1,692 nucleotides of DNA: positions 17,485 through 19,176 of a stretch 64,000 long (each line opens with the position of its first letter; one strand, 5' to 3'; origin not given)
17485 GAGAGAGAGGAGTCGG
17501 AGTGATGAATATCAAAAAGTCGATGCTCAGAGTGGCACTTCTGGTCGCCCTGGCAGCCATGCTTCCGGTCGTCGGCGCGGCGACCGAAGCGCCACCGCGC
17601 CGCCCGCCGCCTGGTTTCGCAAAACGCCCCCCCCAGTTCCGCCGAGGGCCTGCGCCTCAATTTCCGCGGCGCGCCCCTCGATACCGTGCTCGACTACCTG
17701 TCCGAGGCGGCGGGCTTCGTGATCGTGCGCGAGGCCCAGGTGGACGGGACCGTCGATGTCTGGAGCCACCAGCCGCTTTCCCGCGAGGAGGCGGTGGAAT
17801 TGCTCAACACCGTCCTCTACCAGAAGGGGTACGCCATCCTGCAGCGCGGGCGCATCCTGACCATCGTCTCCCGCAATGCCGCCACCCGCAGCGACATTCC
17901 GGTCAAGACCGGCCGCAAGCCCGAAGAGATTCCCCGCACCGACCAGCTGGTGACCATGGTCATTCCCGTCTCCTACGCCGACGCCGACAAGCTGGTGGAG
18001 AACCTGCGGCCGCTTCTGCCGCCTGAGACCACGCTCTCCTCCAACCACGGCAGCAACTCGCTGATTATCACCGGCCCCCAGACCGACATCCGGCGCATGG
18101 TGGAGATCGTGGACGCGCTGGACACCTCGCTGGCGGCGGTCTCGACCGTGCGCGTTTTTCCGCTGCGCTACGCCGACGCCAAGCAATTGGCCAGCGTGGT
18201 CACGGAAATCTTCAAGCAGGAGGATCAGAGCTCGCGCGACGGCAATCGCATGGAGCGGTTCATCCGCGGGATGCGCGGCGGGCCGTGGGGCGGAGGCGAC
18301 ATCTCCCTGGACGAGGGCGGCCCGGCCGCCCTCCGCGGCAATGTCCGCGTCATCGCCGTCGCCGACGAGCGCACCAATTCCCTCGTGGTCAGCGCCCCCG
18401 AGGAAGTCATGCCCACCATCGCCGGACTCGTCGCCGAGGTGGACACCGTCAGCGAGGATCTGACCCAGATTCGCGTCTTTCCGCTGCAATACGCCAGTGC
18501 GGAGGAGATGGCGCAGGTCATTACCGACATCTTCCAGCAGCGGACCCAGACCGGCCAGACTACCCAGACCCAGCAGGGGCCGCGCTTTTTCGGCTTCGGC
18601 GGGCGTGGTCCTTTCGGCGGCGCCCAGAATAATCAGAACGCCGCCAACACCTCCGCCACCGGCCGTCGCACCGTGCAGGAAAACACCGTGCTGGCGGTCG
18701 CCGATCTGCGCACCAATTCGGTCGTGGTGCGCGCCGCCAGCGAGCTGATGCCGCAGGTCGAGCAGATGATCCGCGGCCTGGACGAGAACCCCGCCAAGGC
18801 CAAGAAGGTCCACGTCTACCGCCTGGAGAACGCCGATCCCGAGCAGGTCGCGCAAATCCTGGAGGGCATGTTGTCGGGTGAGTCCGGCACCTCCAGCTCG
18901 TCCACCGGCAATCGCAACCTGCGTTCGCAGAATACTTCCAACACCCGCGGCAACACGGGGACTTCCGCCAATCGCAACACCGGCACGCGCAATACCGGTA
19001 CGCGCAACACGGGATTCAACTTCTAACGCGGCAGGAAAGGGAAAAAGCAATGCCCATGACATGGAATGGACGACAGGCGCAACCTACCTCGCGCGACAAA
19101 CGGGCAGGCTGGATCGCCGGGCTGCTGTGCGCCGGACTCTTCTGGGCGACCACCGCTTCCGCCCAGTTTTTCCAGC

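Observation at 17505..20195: Secretin split into two ORFs: an N-domain gene ending in an NTG(T/S)RN low-complexity tail, then a separate secretin-domain gene with its own signal peptide and ribosome-binding site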

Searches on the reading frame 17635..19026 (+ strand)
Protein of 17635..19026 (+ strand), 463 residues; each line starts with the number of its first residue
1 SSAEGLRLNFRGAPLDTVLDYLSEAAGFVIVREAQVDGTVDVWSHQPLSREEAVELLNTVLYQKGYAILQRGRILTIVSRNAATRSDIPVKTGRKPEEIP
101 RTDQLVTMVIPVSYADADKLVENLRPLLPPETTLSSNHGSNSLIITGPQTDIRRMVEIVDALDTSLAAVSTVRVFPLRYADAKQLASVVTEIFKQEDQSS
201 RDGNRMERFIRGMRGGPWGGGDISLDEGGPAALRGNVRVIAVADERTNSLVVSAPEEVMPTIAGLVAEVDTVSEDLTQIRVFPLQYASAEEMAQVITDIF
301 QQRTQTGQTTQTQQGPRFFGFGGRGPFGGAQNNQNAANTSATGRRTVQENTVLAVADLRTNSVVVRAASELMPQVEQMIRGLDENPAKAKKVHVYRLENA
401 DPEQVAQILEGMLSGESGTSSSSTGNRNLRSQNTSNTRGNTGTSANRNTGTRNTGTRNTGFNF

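Call 3: search_protein_families(library=pfam, proteins=[window:17686-19026:+], max_evalue=0.01)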
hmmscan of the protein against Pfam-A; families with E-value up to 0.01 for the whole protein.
window:17686-19026:+ (446 aa): 2 families
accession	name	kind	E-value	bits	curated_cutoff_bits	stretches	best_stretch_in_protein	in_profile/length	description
PF03958.22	Secretin_N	-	8.9e-49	164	28.2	4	155-254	1-65/69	Bacterial type II/III secretion system short domain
PF21305.2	type_II_gspD_N0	-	6.2e-08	32.8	27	1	5-57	15-68/71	GspD-like, N0 domain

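Call 4: search_protein_families(library=ncbifam, proteins=[window:17686-19026:+], max_evalue=0.01)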
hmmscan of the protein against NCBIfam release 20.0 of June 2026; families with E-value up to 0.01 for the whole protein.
window:17686-19026:+ (446 aa): 6 families
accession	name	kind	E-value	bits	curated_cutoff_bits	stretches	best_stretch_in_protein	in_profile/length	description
TIGR02517.1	type_II_gspD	equivalog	1.5e-62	211.9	351.35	2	5-370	15-336/600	type II secretion system secretin GspD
TIGR02515.1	IV_pilus_PilQ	subfamily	1.8e-18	66.8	284.35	3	2-152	17-172/428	type IV pilus secretin PilQ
TIGR02516.1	type_III_yscC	equivalog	7.4e-14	51.2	238.45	1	325-371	194-235/463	type III secretion system outer membrane ring subunit SctC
NF011873.0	PRK15346.1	equivalog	1.7e-07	30.3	524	1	319-382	221-284/499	EscC/YscC/HrcC family type III secretion system outer membrane ring protein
NF010083.0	PRK13568.1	equivalog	7.9e-05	21.6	554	0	49-152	84-189/419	DNA uptake porin HofQ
NF007851.2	PRK10560.1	exception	0.0016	17.3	598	0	38-152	69-181/412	DNA uptake porin HofQ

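Call 6: find_homologous_proteins(query=window:17686-19026:+, max_evalue=1e-10)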
Query window:17686-19026:+ (446 aa): 1365 proteins with E <= 1e-10 among 8000 candidates; the best 120 are listed.
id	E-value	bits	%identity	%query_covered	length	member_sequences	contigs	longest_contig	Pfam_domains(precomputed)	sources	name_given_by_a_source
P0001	6.1e-285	963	100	100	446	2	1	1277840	PF21305.3,PF03958.23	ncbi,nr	ncbi:hypothetical protein HS125_04835 [bacterium]|nr:hypothetical protein [bacterium]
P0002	6.5e-186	637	68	100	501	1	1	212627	PF21305.3,PF03958.23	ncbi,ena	-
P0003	5.2e-136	472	43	97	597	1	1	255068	PF21305.3,PF03958.23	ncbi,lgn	-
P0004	4.6e-135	469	53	98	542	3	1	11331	PF21305.3,PF03958.23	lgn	-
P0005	1.1e-132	461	44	90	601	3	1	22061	PF21305.3,PF03958.23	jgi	-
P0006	1.1e-129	451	53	92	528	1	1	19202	PF21305.3,PF03958.23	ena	-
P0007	5.0e-126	439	50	97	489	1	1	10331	PF21305.3,PF03958.23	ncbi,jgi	-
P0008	6.9e-126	439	49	97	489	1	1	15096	PF21305.3,PF03958.23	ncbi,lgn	-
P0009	1.6e-125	438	51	89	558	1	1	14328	PF21305.3,PF03958.23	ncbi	-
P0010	1.4e-123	431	54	91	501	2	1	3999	PF21305.3,PF03958.23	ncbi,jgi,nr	ncbi:MAG TPA: hypothetical protein ENN74_04065 [Firmicutes bacterium]|nr:hypothetical protein [Bacil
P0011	1.9e-123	431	51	92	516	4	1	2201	PF21305.3,PF03958.23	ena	-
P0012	3.0e-123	430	52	98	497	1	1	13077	PF21305.3,PF03958.23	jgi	-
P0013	1.2e-122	428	49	99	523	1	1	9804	PF21305.3,PF03958.23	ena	-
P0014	1.5e-122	428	51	97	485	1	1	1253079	PF21305.3,PF03958.23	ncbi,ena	-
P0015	1.6e-122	428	49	89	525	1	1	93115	PF21305.3,PF03958.23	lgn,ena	-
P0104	9.1e-112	392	48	92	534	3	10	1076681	PF21305.3,PF03958.23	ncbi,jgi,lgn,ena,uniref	ncbi:secretin N-terminal domain-containing protein [Limisphaera sp. VF-2]|jgi:type II secretory path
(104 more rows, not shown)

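Call 11: find_related_loci(query=window:17686-19026:+, collection=genome_contigs, flank=6000)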
Query window:17686-19026:+ (446 aa) in genome_contigs; peptide patterns used: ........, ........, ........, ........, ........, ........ (x = any residue, [..] = any of these).
376 stretches matched a pattern; 7 encode a relative of the query (tblastn E <= 1e-3); 7 distinct loci.
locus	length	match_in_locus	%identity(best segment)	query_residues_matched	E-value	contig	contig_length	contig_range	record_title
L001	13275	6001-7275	54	1-417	2e-130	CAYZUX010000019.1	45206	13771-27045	MAG TPA_asm: uncultured bacterium isolate binchicken_co20_391 genome assembly, contig: NODE_1870_length_45206_cov_7.8539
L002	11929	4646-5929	51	1-399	6e-122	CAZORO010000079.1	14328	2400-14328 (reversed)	MAG TPA_asm: uncultured bacterium isolate SRP278314_co2_16 genome assembly, contig: NODE_5638_length_14328_cov_4.908288,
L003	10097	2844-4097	51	1-419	4e-114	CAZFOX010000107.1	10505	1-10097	MAG TPA_asm: uncultured bacterium isolate SRP278314_co1_145 genome assembly, contig: NODE_7926_length_10505_cov_3.981531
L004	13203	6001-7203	43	1-410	5e-91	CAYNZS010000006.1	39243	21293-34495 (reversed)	MAG TPA_asm: uncultured Nitrospirales bacterium isolate SRP308112_co1_423 genome assembly, contig: NODE_1164_length_3924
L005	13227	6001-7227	42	1-409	4e-90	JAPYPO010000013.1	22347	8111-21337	MAG: Candidatus Hydrogenedentota bacterium isolate PW10.concoct.19 PW10_2745_length_22347_cov_7.707698, whole genome sho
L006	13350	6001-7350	49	1-441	4e-103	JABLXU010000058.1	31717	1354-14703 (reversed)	MAG: Candidatus Omnitrophota bacterium isolate Ch114 contig58, whole genome shotgun sequence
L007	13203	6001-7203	45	1-396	2e-92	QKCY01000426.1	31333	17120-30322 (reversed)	MAG: Victivallales bacterium isolate SZUA-436 scaffold_4319, whole genome shotgun sequence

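Call 18: find_encoding_contigs(protein=P0002, flank=10000, max_places=2)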
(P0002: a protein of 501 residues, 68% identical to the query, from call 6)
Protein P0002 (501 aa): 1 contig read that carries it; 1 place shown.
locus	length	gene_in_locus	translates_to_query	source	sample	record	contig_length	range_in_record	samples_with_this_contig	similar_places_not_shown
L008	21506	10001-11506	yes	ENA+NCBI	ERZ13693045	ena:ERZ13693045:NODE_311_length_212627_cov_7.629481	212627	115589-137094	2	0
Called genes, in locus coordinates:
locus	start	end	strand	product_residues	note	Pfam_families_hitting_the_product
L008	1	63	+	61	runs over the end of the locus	-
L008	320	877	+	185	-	-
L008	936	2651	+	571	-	PF05157:MshEN, PF13604:AAA_30 (faint), PF00437:T2SSE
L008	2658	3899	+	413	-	PF28597:T2SSF_N, PF00482:T2SSF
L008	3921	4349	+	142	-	PF07963:N_methyl (weak), PF08334:T2SSG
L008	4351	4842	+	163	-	PF07963:N_methyl (weak)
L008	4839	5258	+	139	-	-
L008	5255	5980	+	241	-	PF07963:N_methyl (weak), PF11612:T2SSJ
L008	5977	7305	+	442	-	PF21687:T2SSK_1st, PF03934:T2SSK (faint), PF12836:HHH_3 (weak)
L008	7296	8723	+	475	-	-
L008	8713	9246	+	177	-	PF10741:T2SSM_b (faint)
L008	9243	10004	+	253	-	-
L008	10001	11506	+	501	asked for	PF21305:type_II_gspD_N0, PF03958:Secretin_N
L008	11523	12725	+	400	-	PF03958:Secretin_N, PF00263:Secretin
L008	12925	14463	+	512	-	PF00512:HisKA, PF02518:HATPase_c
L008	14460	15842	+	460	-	PF06490:FleQ (weak), PF00072:Response_reg, PF00158:Sigma54_activat, PF14532:Sigma54_activ_2, PF07728:AAA_5 (weak), PF25601:AAA_lid_14, PF18024:HTH_50 (faint), PF02954:HTH_8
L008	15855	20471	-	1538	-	PF13229:Beta_helix (weak), PF18884:TSP3_bac (weak), PF13229:Beta_helix (weak)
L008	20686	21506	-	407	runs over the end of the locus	PF13439:Glyco_transf_4, PF13579:Glyco_trans_4_4, PF13524:Glyco_trans_1_2 (faint), PF00534:Glycos_transf_1, PF13692:Glyco_trans_1_4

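Call 19: find_encoding_contigs(protein=P0104, flank=10000, max_places=2)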
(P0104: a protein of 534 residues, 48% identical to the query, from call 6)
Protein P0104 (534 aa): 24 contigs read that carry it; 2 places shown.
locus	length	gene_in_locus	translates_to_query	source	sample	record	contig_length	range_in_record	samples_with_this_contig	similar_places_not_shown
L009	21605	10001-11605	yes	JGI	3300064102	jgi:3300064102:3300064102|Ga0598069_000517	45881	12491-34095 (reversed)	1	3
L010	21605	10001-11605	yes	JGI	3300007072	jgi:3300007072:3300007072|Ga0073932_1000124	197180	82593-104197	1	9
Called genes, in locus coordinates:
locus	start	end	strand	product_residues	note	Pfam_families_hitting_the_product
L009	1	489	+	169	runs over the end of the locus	-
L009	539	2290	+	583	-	PF13604:AAA_30 (faint), PF05157:MshEN, PF00437:T2SSE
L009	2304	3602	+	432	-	PF28597:T2SSF_N, PF00482:T2SSF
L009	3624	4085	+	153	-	PF07963:N_methyl, PF08334:T2SSG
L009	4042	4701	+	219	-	PF07963:N_methyl (weak)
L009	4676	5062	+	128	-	-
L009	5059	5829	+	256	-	PF11612:T2SSJ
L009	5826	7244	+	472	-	PF21687:T2SSK_1st, PF03934:T2SSK (faint), PF12836:HHH_3 (faint)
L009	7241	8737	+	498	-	-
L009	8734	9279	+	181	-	PF10741:T2SSM_b (weak)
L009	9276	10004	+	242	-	-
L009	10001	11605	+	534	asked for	PF21305:type_II_gspD_N0, PF03958:Secretin_N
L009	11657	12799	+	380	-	PF00263:Secretin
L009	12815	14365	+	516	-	PF00512:HisKA, PF02518:HATPase_c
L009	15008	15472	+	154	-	PF00011:HSP20, PF27746:Small_heat_shock_put (weak), PF17886:ArsA_HSP20 (weak)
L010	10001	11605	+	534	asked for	PF21305:type_II_gspD_N0, PF03958:Secretin_N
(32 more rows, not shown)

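Call 28: search_solved_structures(query=window:17644-19023:+, show_alignments=2, max_evalue=0.00001)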
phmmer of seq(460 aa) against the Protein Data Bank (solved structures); distinct sequences matched with E-value up to 0.00001: 13.
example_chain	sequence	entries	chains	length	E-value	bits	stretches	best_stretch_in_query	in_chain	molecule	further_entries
5wq7_A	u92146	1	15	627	8.8e-22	81.1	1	5-194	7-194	Putative type II secretion system protein D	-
6hcg_A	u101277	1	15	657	9.2e-18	67.9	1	5-202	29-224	Type II secretion system protein D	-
5wq9_A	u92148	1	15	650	1.2e-16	64.2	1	6-195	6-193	Type II secretion system protein D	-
5wq8_A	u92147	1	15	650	1.2e-16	64.2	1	6-195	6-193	Type II secretion system protein D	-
5zdh_A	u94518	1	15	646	1.2e-16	64.2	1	5-194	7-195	Type II secretion system protein D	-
5wln_G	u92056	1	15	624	2.8e-15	59.7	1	5-188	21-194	Type II secretion system protein D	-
6i1x_A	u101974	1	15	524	7.5e-14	55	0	238-296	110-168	Type II secretion system protein D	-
3ezj_A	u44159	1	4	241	6.7e-12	48.6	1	5-194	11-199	General secretion pathway protein GspD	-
4e9j_A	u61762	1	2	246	1.7e-11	47.2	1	5-187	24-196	General secretion pathway protein D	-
5ngi_A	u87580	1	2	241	2.2e-11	46.9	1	5-186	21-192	Type II secretion system protein D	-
4ec5_A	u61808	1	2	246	2.5e-11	46.7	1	5-185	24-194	General secretion pathway protein D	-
5mp2_A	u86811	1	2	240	2.6e-11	46.6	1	5-186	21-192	Type II secretion system protein D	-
6i1y_A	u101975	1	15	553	8.7e-07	31.8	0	238-306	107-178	General secretion pathway protein GspD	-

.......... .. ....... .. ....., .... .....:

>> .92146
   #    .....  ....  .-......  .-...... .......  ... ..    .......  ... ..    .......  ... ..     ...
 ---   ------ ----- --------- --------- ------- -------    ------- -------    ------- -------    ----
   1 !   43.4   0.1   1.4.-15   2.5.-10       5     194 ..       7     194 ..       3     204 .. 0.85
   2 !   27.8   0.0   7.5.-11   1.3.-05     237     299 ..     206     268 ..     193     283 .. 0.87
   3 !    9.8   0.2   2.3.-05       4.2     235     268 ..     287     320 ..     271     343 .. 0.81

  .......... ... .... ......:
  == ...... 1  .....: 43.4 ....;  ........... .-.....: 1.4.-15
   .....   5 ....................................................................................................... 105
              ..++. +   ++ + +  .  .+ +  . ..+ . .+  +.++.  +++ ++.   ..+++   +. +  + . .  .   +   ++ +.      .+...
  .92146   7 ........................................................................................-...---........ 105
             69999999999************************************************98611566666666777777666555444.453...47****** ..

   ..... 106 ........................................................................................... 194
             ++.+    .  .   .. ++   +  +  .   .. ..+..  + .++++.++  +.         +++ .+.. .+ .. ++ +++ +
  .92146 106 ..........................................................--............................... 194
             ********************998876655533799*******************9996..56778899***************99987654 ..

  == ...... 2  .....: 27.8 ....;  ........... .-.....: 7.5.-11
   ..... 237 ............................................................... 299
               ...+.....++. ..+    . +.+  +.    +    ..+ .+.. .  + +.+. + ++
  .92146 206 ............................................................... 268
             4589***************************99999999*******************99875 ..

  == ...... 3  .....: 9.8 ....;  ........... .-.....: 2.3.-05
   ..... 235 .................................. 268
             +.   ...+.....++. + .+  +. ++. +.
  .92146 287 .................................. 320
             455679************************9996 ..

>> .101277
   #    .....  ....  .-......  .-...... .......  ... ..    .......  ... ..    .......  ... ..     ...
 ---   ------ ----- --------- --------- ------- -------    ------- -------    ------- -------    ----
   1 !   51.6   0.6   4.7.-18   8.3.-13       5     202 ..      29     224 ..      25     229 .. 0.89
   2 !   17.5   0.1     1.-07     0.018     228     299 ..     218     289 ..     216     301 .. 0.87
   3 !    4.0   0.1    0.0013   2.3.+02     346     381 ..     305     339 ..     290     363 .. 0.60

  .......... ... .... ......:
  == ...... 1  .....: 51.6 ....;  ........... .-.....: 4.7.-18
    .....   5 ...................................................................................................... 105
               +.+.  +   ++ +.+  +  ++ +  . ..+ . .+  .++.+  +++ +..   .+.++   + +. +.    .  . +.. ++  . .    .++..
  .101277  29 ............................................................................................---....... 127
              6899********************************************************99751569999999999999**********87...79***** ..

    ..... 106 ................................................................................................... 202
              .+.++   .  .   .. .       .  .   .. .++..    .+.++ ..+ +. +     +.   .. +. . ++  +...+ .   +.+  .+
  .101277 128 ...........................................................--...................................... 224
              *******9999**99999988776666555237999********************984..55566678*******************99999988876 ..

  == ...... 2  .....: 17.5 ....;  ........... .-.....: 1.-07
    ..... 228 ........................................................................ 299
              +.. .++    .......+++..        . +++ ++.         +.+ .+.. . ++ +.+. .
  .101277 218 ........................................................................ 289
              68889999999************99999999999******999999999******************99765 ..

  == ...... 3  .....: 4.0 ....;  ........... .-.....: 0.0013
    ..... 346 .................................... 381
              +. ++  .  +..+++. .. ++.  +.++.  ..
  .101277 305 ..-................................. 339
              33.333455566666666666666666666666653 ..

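Call 64: search_protein_representatives(protein=window:17635-19026:+)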
Query: 463 residues. Proteins with E-value up to 0.001 (for the whole library): 9574; up to 1e-10: 4678; up to 1e-30: 972. The best 150 are listed.
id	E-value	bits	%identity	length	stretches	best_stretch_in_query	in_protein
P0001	6.0e-285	961.2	100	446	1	19-463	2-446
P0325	2.3e-216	735.3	30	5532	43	7-416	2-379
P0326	2.3e-203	692.5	31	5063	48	139-426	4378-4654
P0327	1.5e-194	663.5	31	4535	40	135-426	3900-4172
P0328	1.9e-189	646.6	30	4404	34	5-300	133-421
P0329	3.0e-189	646.0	31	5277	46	6-303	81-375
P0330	1.8e-185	633.6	30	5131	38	6-306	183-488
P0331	9.4e-181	618.0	30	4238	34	136-427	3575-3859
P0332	9.8e-181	618.0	31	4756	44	6-217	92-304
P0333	8.4e-167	572.1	31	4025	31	6-300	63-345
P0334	2.7e-166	570.4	31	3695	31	134-417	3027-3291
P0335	6.3e-165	565.9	30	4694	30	6-410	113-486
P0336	1.2e-164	565.0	30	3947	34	91-425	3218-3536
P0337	1.3e-164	564.9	30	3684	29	108-421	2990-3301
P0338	6.9e-164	562.5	31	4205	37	133-418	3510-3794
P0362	1.1e-136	472.9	32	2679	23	4-308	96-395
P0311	6.5e-135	467.0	42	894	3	6-357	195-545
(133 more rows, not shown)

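Call 65: search_protein_families(library=pfam, proteins=[P0334, P0362], max_evalue=0.001)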
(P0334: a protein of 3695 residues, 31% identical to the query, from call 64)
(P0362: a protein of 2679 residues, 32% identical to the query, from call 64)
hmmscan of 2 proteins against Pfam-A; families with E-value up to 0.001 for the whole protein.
P0334 (3695 aa): 6 families
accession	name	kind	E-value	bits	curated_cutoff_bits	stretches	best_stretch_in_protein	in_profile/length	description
PF03958.22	Secretin_N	-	0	1342.4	28.2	35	1093-1165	1-67/69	Bacterial type II/III secretion system short domain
PF00263.26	Secretin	-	2.6e-51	174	27.5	1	3416-3582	1-169/169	Bacterial type II and III secretion system protein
PF14611.13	KH_SLS1_1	-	3.9e-16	59.4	24.1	0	1036-1082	27-64/69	SLS1 protein first KH domain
PF24471.1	KH_DEAH11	-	6e-07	29.5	27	0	3024-3056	35-67/70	DEAH11-like, KH-domain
PF21305.2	type_II_gspD_N0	-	3.8e-06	27.1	27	1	147-211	3-68/71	GspD-like, N0 domain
PF02758.22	PYRIN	-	0.00025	21.6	22.9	0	755-801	11-55/76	PAAD/DAPIN/Pyrin domain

P0362 (2679 aa): 6 families
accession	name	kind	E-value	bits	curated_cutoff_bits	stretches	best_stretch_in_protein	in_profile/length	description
PF03958.22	Secretin_N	-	0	1120.8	28.2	29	2119-2195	1-66/69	Bacterial type II/III secretion system short domain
PF14611.13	KH_SLS1_1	-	4.1e-19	68.9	24.1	0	1835-1867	35-65/69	SLS1 protein first KH domain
PF21305.2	type_II_gspD_N0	-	6e-07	29.7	27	1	108-164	9-65/71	GspD-like, N0 domain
PF24471.1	KH_DEAH11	-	1.8e-06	27.9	27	0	488-520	36-68/70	DEAH11-like, KH-domain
PF02983.19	Pro_Al_protease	-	4.3e-06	27.1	23.4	0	1207-1232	29-54/59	Alpha-lytic protease prodomain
PF13778.12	DUF4174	-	3.1e-05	24.8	27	0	2494-2543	7-57/120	Domain of unknown function (DUF4174)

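Call 67: find_encoding_contigs(protein=P0362, flank=6000, max_places=2)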
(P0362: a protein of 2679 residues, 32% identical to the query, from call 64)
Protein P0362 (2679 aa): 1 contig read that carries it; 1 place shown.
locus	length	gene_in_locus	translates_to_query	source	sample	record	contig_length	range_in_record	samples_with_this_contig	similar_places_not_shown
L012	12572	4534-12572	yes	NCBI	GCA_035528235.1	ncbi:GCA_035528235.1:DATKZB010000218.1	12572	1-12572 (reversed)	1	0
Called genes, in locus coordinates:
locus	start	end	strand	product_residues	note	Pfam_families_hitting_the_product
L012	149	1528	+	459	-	PF21687:T2SSK_1st, PF03934:T2SSK (weak), PF12836:HHH_3 (weak)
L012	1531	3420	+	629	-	PF11104:PilM_2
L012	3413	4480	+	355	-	-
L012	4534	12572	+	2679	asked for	PF21305:type_II_gspD_N0 (weak), PF03958:Secretin_N, PF24471:KH_DEAH11 (faint), PF02983:Pro_Al_protease (faint), PF03958:Secretin_N, PF14611:KH_SLS1_1 (faint), PF03958:Secretin_N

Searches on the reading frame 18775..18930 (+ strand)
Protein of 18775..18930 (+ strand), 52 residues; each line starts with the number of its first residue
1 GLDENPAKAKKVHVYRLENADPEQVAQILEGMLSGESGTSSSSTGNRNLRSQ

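Call 30: search_protein_families(library=pfam, proteins=[window:18775-18930:+], max_evalue=10)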
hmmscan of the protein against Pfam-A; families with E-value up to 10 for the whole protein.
seq(52 aa): 1 family
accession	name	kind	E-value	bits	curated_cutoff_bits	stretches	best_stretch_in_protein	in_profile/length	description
PF03958.22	Secretin_N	-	6.4e-05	23.5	28.2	1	12-40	1-26/69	Bacterial type II/III secretion system short domain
